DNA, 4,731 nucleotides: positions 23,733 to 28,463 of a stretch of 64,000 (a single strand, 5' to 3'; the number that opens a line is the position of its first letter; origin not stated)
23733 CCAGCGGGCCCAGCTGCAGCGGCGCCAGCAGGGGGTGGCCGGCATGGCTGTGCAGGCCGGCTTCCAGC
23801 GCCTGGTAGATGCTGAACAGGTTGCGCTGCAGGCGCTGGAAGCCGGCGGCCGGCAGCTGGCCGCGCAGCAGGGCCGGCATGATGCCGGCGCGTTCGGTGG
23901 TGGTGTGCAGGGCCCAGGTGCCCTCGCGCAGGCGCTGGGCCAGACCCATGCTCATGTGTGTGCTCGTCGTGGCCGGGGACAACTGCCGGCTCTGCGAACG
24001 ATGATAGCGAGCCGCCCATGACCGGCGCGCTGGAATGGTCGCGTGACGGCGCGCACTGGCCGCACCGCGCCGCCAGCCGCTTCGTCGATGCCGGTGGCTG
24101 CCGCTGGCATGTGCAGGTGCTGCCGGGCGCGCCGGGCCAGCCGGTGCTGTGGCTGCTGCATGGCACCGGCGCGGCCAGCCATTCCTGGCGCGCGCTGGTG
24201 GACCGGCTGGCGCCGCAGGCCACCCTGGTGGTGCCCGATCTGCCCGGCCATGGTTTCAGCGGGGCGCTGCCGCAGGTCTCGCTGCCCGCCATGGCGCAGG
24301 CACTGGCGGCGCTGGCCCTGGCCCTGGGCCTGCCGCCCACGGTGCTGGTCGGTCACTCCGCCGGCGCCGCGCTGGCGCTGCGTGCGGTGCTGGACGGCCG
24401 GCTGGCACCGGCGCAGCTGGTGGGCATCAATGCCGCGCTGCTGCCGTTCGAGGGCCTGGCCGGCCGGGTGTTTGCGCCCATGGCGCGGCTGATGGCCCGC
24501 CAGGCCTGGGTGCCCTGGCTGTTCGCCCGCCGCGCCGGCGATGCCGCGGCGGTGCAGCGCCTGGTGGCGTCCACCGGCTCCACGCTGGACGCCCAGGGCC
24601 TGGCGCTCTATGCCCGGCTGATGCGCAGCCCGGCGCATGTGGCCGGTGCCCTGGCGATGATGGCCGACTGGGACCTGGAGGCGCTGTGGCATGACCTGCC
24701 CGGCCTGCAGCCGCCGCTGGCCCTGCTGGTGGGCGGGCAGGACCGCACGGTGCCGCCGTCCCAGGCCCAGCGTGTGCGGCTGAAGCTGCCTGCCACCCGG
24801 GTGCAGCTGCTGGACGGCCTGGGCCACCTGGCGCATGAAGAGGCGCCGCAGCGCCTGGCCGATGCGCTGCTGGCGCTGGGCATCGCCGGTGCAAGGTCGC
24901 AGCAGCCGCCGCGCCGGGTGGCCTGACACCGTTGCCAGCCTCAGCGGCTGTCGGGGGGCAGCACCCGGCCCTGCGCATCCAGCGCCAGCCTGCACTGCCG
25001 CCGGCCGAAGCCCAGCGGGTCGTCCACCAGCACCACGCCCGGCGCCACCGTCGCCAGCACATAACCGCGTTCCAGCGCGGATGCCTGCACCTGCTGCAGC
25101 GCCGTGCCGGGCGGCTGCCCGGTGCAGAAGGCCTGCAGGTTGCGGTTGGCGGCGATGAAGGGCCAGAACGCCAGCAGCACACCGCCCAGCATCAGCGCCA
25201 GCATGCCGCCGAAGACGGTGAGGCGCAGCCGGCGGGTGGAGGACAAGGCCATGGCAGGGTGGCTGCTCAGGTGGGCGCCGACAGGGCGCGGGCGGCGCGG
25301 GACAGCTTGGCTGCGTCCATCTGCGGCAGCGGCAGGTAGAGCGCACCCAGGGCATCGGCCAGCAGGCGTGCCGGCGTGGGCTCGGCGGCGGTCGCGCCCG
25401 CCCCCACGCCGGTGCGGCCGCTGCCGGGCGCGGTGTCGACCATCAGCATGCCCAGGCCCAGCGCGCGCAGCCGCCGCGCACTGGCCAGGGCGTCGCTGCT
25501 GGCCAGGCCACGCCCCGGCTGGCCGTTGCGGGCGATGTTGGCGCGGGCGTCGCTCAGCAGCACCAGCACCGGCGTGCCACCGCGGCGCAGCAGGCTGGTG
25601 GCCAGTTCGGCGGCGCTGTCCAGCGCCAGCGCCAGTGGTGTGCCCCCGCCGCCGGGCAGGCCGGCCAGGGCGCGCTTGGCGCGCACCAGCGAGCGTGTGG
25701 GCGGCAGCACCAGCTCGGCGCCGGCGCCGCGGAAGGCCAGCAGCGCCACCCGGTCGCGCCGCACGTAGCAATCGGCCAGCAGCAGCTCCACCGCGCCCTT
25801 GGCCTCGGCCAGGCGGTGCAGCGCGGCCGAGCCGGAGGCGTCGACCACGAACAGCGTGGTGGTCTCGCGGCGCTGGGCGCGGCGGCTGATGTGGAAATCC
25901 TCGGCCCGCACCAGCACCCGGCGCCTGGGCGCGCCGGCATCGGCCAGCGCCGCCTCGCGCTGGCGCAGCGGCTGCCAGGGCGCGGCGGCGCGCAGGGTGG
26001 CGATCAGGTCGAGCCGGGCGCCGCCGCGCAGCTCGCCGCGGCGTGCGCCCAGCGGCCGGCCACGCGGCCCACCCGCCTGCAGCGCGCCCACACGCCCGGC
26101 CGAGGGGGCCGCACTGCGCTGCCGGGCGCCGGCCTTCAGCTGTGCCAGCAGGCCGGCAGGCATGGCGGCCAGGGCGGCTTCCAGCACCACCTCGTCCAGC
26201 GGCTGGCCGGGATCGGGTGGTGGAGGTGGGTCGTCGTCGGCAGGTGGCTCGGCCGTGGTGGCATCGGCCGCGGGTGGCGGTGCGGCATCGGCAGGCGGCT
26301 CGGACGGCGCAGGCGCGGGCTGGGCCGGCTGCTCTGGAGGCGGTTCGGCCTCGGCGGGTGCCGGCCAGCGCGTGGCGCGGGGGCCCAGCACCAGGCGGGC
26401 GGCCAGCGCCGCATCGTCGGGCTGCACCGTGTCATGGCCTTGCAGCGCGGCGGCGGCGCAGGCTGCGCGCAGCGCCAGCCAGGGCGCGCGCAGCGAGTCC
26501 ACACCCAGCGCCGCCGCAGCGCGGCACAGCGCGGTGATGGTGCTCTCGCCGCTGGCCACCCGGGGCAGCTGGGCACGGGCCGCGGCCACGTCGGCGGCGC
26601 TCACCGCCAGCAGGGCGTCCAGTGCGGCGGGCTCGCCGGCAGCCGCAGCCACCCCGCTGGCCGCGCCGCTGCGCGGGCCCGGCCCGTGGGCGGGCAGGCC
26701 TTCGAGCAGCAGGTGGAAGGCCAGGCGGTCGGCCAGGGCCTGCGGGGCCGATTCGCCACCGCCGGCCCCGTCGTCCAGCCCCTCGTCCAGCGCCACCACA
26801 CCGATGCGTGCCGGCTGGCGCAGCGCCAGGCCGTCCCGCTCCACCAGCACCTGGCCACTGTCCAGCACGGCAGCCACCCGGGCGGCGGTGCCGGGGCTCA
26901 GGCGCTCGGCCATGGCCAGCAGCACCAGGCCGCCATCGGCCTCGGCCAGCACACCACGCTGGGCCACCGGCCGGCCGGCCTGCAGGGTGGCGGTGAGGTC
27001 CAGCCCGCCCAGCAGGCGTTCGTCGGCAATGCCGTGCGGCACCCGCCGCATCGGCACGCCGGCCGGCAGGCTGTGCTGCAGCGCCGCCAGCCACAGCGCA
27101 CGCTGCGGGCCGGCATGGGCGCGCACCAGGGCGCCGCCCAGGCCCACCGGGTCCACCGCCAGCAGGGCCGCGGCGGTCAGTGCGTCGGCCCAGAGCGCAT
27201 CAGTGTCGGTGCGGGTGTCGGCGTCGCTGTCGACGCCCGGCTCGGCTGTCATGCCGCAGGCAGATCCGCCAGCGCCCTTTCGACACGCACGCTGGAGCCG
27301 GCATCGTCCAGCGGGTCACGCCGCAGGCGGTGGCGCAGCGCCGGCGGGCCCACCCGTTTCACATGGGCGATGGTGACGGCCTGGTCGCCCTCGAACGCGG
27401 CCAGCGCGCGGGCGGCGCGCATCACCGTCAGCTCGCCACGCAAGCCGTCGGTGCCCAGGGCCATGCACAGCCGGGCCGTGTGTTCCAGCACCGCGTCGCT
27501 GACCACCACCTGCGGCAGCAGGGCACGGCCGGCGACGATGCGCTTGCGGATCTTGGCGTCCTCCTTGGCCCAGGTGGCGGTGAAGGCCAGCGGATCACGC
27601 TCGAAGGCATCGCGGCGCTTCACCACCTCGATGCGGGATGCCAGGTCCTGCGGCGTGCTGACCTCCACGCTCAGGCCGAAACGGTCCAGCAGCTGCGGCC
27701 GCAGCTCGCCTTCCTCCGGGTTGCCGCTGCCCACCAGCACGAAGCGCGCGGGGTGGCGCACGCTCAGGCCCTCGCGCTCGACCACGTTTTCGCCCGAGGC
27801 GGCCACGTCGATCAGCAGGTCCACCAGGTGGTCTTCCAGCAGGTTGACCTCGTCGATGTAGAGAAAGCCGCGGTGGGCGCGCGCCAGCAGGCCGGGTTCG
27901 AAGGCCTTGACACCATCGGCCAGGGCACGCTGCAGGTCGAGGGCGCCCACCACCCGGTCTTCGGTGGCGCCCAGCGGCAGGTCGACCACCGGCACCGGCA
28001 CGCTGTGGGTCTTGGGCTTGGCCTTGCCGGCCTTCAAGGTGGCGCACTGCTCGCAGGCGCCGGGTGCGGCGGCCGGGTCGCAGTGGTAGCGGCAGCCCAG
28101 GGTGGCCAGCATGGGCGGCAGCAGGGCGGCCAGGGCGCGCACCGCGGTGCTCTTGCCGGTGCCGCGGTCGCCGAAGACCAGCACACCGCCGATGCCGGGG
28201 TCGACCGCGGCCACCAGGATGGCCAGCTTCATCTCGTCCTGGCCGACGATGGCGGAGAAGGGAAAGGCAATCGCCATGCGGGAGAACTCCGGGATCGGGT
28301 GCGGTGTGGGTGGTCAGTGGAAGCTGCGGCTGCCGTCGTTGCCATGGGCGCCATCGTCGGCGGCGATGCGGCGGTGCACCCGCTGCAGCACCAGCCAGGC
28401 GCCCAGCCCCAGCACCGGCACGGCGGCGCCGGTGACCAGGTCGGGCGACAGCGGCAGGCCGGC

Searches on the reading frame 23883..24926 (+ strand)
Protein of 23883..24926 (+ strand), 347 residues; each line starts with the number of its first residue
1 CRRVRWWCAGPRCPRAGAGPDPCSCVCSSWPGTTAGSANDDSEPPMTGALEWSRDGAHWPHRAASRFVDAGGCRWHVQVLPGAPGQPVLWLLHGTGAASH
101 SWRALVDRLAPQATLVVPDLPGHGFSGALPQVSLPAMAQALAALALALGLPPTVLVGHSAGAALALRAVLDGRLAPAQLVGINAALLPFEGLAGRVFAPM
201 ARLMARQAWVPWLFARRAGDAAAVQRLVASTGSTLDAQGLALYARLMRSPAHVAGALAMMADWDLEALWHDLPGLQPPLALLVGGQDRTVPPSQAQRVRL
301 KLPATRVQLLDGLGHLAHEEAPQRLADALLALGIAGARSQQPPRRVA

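Call 14: search_protein_families(library=ncbifam, proteins=[window:23883-24926:+], max_evalue=1e-8)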
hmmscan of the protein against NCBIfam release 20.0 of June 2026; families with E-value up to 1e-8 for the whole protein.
window:23883-24926:+ (347 aa): 11 families
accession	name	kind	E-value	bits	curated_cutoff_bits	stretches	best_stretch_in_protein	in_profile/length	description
TIGR03056.1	bchO_mg_che_rel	equivalog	2.7e-87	292.3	172.55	1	58-330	1-274/278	alpha/beta fold hydrolase BchO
NF011457.0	PRK14875.1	equivalog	6.2e-22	78.1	307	1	85-330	132-366/372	acetoin dehydrogenase dihydrolipoyllysine-residue acetyltransferase subunit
NF051488.1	bifunc_PcaDC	exception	8.9e-19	67.8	390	1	82-331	8-248/375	bifunctional 3-oxoadipate enol-lactonase/4-carboxymuconolactone decarboxylase PcaDC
TIGR03695.1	menH_SHCHC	equivalog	2.1e-17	63.4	208.55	1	86-172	2-92/252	2-succinyl-6-hydroxy-2,4-cyclohexadiene-1-carboxylate synthase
TIGR02427.1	protocat_pcaD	equivalog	1.2e-14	54.4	255.85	0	83-166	10-94/251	3-oxoadipate enol-lactonase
TIGR01738.1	bioH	equivalog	2.7e-14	53.4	206.95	1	85-170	3-84/245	pimeloyl-ACP methyl ester esterase BioH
NF008340.0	PRK11126.1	equivalog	2.9e-11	43.1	261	1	80-175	8-102/255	2-succinyl-6-hydroxy-2,4-cyclohexadiene-1-carboxylate synthase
NF002938.0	PRK03592.1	equivalog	2.4e-10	40.2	241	1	84-167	29-112/298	haloalkane dehalogenase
NF051487.1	bifunc_PcaCD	exception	4.3e-10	39.3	430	0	85-164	172-251/413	bifunctional 4-carboxymuconolactone decarboxylase/3-oxoadipate enol-lactonase PcaCD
NF050089.1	i_nPHAscl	equivalog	8.1e-10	38.2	300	0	85-173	17-106/288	intracellular short-chain-length polyhydroxyalkanoate depolymerase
NF007954.0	PRK10673.1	equivalog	4.1e-09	36.1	399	0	91-185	21-115/255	esterase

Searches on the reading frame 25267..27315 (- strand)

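Call 14: search_protein_families(library=ncbifam, proteins=[window:25267-27315:-], max_evalue=1e-8)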
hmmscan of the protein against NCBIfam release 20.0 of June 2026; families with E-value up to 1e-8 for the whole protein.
window:25267-27315:- (682 aa): 4 families
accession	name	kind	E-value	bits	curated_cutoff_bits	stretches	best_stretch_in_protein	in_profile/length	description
NF009943.0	PRK13406.1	equivalog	1.5e-212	707.3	571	1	38-678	4-582/585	magnesium chelatase subunit D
TIGR02031.1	BchD-ChlD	equivalog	7.5e-138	460.9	499.55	1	47-672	5-608/608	magnesium chelatase ATPase subunit D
TIGR02442.1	Cob-chelat-sub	hypoth_equivalog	1.6e-81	274.6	779.45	1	85-637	85-625/641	putative cobaltochelatase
TIGR02030.1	BchI-ChlI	equivalog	1.3e-12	47.6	466.95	0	87-201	91-199/337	magnesium chelatase ATPase subunit I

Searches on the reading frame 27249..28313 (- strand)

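Call 14: search_protein_families(library=ncbifam, proteins=[window:27249-28313:-], max_evalue=1e-8)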
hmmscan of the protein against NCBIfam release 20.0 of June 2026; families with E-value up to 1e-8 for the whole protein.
window:27249-28313:- (354 aa): 5 families
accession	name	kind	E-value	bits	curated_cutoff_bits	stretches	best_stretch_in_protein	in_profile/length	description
TIGR02030.1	BchI-ChlI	equivalog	4.4e-158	525.8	466.95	1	17-350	1-334/337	magnesium chelatase ATPase subunit I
TIGR02442.1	Cob-chelat-sub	hypoth_equivalog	5.4e-137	457.9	779.45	1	17-338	1-318/641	putative cobaltochelatase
TIGR02031.1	BchD-ChlD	equivalog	5.5e-67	226.8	499.55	1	26-334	1-275/608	magnesium chelatase ATPase subunit D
NF009943.0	PRK13406.1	equivalog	9.3e-22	77.2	571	1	107-333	53-258/585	magnesium chelatase subunit D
TIGR00368.1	TIGR00368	hypoth_equivalog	2.1e-11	43.1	362.4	0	130-199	278-347/499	YifB family Mg chelatase-like AAA ATPase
